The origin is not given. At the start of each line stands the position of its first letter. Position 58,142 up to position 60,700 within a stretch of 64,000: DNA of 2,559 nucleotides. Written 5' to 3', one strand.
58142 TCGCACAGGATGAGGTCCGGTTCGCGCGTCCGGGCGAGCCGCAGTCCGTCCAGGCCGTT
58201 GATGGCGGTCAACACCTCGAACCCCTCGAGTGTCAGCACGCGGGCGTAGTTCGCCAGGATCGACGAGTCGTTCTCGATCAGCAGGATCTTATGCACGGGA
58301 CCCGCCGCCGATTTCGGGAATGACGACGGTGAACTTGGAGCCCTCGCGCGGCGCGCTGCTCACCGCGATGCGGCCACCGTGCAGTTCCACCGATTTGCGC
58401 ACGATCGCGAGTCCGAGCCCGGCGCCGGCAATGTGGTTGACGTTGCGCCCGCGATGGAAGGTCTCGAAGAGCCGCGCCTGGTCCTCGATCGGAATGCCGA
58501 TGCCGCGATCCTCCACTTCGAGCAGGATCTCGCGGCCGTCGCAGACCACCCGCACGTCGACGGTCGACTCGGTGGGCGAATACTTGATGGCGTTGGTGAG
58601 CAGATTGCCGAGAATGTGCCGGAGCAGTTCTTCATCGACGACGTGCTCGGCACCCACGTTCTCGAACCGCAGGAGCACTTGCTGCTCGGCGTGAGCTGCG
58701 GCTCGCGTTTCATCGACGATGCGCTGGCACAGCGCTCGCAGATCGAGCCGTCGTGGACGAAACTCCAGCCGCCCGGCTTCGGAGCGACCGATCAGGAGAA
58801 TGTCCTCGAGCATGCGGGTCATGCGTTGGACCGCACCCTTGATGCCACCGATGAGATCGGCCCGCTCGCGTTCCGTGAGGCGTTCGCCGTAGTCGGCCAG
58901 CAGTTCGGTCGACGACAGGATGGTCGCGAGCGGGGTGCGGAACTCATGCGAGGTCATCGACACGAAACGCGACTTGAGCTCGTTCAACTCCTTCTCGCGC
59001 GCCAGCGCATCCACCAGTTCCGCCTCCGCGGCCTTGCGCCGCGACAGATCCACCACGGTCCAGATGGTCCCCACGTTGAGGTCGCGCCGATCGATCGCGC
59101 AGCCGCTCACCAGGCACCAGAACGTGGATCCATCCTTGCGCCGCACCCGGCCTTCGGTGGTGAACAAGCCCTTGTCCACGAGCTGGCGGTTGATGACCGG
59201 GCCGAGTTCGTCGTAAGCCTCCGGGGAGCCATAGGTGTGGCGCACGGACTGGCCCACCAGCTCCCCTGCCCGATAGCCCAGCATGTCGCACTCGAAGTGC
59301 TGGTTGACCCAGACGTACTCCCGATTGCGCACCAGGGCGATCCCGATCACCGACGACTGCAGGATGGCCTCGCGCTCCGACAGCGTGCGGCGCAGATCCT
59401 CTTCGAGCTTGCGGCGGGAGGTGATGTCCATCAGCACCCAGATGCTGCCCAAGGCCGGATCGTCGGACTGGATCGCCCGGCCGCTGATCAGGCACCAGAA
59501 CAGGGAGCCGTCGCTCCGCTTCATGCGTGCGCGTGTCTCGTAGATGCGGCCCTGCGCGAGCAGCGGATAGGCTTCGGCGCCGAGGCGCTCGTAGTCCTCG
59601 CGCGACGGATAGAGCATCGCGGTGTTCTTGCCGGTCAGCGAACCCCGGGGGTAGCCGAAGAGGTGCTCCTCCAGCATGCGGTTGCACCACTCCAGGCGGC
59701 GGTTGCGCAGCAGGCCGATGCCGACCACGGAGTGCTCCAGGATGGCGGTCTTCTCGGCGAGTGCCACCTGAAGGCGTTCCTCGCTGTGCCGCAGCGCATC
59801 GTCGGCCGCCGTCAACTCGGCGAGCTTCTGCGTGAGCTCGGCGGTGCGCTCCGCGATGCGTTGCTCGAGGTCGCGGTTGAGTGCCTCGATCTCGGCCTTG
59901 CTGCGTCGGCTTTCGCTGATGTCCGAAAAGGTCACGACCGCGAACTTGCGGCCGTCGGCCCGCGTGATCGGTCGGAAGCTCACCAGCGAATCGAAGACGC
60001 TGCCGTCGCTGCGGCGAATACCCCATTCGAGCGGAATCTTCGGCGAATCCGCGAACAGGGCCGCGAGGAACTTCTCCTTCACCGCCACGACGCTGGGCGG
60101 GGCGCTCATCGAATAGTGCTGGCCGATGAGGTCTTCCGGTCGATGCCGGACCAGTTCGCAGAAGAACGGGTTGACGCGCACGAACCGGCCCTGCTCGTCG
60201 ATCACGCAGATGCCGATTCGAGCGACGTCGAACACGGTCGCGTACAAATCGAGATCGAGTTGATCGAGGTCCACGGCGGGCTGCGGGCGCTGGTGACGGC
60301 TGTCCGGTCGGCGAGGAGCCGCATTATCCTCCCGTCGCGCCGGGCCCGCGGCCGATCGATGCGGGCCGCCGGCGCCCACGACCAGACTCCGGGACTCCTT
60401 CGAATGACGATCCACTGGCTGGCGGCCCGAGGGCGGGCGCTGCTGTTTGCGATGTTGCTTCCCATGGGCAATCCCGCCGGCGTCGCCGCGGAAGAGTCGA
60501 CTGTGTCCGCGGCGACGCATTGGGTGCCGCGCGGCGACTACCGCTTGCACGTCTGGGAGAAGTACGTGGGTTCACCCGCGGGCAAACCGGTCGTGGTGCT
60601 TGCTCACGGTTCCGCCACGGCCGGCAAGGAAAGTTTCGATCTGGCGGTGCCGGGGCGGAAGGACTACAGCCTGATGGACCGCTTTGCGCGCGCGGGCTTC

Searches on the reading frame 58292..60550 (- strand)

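Call 76: search_protein_families(library=pfam, proteins=[window:58292-60550:-], max_evalue=0.00001)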
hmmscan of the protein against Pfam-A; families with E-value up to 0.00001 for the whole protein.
window:58292-60550:- (753 aa): 7 families
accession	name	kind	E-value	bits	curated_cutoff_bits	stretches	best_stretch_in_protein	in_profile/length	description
PF02518.31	HATPase_c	-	5.4e-30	104.5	26.4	1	639-746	2-109/111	Histidine kinase-, DNA gyrase B-, and HSP90-like ATPase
PF13426.13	PAS_9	-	4.5e-29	101.2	27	3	113-213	3-103/103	PAS domain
PF00989.32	PAS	-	1e-25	90.3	22.6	2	103-211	3-113/113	PAS fold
PF08448.16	PAS_4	-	6.4e-20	71.9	23.1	1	108-216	2-110/110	PAS fold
PF08447.18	PAS_3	-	1.9e-18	66.9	25.6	0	295-364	9-79/89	PAS fold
PF00512.31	HisKA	-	4.8e-14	52.6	26.9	1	526-593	2-66/66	His Kinase A (phospho-acceptor) domain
PF13188.13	PAS_8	-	5.7e-13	48.7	21.8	1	102-142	2-43/65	PAS domain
